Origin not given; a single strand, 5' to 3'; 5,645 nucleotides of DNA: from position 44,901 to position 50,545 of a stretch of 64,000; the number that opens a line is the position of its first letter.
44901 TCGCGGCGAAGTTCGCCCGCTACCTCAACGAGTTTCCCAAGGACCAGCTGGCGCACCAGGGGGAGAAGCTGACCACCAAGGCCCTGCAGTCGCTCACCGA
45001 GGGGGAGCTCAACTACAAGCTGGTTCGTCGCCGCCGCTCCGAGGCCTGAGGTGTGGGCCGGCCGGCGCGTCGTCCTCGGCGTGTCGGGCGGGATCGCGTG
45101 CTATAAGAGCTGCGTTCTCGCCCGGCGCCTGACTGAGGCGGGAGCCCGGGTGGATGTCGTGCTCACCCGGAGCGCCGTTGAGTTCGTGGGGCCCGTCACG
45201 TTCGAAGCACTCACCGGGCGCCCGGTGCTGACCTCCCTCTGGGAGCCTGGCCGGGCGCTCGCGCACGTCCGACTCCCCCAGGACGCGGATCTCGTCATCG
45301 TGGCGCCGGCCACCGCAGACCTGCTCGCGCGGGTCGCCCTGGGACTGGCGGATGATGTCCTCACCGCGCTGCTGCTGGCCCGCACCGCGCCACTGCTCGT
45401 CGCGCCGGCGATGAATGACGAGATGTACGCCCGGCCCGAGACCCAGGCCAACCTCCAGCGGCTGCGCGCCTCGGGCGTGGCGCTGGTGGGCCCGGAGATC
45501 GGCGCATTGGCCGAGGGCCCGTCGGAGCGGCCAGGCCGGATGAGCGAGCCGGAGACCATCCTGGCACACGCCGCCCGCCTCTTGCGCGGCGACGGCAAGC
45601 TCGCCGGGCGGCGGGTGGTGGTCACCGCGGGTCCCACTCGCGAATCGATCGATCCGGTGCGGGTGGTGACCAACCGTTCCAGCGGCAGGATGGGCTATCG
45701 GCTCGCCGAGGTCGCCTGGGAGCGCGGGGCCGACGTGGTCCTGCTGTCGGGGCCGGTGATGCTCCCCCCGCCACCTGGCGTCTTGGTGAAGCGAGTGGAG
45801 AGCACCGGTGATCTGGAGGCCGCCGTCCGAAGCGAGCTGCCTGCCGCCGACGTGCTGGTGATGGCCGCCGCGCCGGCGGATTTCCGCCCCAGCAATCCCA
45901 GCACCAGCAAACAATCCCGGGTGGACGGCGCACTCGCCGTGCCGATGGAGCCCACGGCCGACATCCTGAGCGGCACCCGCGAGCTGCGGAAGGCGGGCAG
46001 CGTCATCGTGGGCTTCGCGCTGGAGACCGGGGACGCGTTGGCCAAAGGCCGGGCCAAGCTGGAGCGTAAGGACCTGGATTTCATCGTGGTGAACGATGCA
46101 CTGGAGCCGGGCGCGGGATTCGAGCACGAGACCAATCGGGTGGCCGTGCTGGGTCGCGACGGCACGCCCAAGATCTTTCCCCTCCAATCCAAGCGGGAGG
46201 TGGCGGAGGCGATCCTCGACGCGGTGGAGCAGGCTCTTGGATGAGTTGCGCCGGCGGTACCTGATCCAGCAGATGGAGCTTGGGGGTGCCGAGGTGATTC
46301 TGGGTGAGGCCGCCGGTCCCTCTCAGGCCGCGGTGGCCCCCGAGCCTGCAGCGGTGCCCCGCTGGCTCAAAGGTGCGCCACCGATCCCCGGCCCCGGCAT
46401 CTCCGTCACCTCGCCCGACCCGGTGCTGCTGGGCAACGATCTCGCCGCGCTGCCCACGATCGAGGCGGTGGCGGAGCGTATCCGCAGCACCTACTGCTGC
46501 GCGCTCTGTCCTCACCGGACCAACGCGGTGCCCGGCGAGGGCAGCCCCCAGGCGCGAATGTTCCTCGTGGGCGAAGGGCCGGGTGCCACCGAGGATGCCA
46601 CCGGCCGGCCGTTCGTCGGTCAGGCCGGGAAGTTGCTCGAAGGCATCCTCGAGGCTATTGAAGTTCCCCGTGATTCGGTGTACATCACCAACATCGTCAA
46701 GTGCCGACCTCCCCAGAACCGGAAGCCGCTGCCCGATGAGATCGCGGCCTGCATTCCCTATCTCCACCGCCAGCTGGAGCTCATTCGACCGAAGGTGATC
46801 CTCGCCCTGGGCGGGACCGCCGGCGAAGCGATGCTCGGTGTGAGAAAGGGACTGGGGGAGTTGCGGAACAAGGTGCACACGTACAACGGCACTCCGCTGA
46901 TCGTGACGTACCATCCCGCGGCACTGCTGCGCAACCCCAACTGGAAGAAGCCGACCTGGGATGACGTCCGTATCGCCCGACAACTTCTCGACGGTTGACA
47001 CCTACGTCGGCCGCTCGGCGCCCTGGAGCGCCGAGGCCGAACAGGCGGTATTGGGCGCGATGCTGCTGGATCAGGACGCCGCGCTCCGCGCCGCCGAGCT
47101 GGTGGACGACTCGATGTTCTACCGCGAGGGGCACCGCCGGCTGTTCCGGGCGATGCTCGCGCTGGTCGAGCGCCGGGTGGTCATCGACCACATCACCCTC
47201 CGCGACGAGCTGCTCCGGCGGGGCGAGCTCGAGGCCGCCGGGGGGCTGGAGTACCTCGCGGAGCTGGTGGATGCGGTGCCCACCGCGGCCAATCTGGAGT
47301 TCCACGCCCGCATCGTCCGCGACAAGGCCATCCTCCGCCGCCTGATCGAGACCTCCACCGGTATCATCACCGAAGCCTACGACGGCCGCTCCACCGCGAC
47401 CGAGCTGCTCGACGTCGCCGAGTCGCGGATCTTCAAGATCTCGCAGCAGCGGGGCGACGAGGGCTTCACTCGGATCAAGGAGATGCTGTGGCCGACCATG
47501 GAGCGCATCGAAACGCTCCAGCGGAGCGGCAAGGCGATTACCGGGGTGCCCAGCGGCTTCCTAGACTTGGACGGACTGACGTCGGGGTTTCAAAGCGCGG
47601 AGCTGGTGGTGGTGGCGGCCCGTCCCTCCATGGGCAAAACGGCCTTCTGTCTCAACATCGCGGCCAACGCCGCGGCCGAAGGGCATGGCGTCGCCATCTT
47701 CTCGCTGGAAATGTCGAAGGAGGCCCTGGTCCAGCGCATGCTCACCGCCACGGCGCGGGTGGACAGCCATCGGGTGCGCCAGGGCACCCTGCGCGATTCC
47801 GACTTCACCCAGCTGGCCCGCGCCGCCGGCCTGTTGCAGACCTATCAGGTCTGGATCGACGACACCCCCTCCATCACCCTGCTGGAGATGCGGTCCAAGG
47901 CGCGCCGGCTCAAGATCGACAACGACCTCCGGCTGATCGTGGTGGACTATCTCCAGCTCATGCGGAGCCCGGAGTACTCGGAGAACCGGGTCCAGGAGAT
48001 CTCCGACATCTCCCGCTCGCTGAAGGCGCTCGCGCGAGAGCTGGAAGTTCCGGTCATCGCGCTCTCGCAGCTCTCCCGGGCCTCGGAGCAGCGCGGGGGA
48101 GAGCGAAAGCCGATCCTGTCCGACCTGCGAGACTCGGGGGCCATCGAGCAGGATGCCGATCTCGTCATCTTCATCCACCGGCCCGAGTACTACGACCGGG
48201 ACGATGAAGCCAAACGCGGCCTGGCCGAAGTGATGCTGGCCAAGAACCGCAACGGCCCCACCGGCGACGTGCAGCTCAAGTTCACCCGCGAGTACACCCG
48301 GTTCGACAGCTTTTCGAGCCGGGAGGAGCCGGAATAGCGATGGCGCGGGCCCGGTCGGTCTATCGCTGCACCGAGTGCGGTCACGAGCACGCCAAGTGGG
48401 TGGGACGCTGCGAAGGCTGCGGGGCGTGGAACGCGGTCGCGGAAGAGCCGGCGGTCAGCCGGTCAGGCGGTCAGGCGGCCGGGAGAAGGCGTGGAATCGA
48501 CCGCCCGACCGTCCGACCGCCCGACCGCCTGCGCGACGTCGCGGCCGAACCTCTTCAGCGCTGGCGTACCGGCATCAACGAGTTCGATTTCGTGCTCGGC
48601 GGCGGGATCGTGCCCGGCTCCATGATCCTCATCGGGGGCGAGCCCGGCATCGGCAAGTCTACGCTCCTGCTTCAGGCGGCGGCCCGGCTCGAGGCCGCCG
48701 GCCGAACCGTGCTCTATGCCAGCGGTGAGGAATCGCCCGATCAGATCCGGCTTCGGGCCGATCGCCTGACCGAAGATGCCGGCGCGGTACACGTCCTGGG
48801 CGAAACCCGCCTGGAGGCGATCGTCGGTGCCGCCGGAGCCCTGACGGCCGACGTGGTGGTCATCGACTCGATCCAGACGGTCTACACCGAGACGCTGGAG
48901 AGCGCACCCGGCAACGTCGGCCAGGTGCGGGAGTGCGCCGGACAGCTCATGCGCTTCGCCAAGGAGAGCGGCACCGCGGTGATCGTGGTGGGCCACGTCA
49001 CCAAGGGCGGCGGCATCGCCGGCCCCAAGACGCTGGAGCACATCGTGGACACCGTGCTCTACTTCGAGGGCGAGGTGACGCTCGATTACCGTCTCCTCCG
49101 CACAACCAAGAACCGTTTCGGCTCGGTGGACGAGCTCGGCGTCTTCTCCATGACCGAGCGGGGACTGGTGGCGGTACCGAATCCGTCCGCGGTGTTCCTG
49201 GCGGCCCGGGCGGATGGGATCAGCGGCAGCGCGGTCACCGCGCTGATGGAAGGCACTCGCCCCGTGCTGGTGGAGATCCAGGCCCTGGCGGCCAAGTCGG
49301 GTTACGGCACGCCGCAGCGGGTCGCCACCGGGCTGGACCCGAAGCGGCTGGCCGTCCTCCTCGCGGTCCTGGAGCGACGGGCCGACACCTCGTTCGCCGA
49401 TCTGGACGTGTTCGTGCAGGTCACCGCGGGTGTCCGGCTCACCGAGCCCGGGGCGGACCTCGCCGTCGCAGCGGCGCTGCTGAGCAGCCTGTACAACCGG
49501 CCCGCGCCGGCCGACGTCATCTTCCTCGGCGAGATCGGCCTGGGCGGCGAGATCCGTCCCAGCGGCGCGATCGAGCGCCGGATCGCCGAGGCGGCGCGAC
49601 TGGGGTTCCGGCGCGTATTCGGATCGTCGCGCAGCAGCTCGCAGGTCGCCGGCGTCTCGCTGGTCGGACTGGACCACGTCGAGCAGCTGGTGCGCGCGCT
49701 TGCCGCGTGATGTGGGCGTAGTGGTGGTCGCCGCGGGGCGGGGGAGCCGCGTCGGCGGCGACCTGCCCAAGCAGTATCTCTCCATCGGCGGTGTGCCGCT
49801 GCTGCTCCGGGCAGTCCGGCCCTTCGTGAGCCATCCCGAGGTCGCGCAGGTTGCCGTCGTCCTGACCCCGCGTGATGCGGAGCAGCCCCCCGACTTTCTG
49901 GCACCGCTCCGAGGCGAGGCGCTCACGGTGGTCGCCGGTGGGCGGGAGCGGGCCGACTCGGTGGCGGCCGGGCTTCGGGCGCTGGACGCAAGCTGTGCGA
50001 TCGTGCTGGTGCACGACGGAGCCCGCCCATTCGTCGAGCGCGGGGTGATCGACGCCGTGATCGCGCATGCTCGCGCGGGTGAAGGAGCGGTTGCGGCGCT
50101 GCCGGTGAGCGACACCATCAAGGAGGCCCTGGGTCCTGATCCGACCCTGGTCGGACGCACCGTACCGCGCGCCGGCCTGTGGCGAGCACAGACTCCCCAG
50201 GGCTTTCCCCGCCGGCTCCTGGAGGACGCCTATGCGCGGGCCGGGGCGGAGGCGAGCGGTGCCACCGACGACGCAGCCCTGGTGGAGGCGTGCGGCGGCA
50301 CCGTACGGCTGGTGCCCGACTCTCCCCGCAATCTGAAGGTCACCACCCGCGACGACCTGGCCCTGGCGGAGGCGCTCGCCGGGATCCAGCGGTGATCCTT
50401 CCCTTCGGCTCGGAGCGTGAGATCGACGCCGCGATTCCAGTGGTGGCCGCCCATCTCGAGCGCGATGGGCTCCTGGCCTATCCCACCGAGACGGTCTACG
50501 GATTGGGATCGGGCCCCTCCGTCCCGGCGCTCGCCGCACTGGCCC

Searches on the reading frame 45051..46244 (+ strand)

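Call 66: search_protein_families(library=pfam, proteins=[window:45051-46244:+], max_evalue=0.001)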
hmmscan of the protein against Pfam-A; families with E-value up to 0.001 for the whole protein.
window:45051-46244:+ (397 aa): 2 families
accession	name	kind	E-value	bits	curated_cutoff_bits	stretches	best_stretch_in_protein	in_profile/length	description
PF04127.22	DFP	-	6.7e-63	212.3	22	1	184-366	1-185/186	DNA/pantothenate metabolism flavoprotein C-terminal domain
PF02441.25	Flavoprotein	-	1.1e-27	97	22.7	1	6-174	2-158/162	Flavoprotein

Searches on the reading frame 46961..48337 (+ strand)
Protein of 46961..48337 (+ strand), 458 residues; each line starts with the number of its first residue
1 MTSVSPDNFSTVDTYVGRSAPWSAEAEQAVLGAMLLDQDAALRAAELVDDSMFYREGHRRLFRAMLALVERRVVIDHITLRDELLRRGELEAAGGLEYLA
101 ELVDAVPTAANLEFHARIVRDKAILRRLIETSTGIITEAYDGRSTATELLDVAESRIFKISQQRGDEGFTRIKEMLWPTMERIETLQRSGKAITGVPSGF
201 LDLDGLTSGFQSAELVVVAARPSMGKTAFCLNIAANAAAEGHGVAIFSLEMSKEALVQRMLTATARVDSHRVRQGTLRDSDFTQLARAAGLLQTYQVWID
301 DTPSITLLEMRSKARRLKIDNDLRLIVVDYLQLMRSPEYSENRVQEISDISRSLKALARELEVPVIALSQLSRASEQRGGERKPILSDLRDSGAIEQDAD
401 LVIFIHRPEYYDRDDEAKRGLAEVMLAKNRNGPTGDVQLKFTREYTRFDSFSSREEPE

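Call 66: search_protein_families(library=pfam, proteins=[window:46961-48337:+], max_evalue=0.001)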
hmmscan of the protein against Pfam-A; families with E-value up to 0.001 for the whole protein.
window:46961-48337:+ (458 aa): 4 families
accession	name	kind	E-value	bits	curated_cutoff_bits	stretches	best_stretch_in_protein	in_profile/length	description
PF03796.21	DnaB_C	-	2.1e-106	355.4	27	1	195-449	1-254/255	DnaB-like helicase C terminal domain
PF00772.26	DnaB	-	3.1e-31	107.9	23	1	21-121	3-103/103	DnaB-like helicase N terminal domain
PF13481.12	AAA_25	-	2.8e-09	37.3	27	1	212-373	32-192/195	AAA domain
PF06745.19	ATPase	-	3.7e-05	23.6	26.6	1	196-262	1-69/231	KaiC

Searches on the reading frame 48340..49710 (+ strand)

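Call 66: search_protein_families(library=pfam, proteins=[window:48340-49710:+], max_evalue=0.001)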
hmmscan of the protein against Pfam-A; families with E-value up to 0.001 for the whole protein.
window:48340-49710:+ (456 aa): 12 families
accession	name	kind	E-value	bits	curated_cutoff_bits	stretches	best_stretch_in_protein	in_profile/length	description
PF06745.19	ATPase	-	4.4e-16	59.4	26.6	1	76-148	2-75/231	KaiC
PF13481.12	AAA_25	-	4.6e-15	56.2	27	1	87-224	27-194/195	AAA domain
PF18073.7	Zn_ribbon_LapB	-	1.7e-09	37.7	25.7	1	8-35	1-28/28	Rubredoxin metal binding domain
PF03796.21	DnaB_C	-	2e-07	31.1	27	1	76-139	3-66/255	DnaB-like helicase C terminal domain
PF05362.19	Lon_C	-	1.6e-06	28.3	21.1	1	350-432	89-172/205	Lon protease (S16) C-terminal proteolytic domain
PF13541.12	ChlI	-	1.8e-06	28.3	27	1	365-427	54-116/121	Subunit ChlI of Mg-chelatase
PF13191.12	AAA_16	-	6.4e-06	27.2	32.6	1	94-169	25-109/167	AAA ATPase domain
PF13401.12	AAA_22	-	1.2e-05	26.1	27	1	94-219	6-123/130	AAA domain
PF25199.1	nSTAND_NTPase5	-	5.1e-05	23.6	34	1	94-135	42-84/145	Novel STAND NTPase 5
PF13479.12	AAA_24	-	0.00027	21.3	27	0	95-188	4-83/195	AAA domain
PF07728.20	AAA_5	-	0.00073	20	22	0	96-187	2-84/139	AAA domain (dynein-related subfamily)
PF09848.15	SLFN-g3_helicase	-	0.00089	19.1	24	0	94-219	2-123/354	Schlafen group 3, DNA/RNA helicase domain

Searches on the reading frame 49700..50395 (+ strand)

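Call 66: search_protein_families(library=pfam, proteins=[window:49700-50395:+], max_evalue=0.001)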
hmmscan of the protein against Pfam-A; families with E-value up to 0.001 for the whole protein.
window:49700-50395:+ (231 aa): 2 families
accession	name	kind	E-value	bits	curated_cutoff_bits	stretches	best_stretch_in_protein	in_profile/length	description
PF01128.25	IspD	-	8.2e-69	232.2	27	1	6-226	2-218/221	2-C-methyl-D-erythritol 4-phosphate cytidylyltransferase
PF12804.13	NTP_transf_3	-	6.3e-13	49.7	27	1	7-140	1-127/160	MobA-like NTP transferase domain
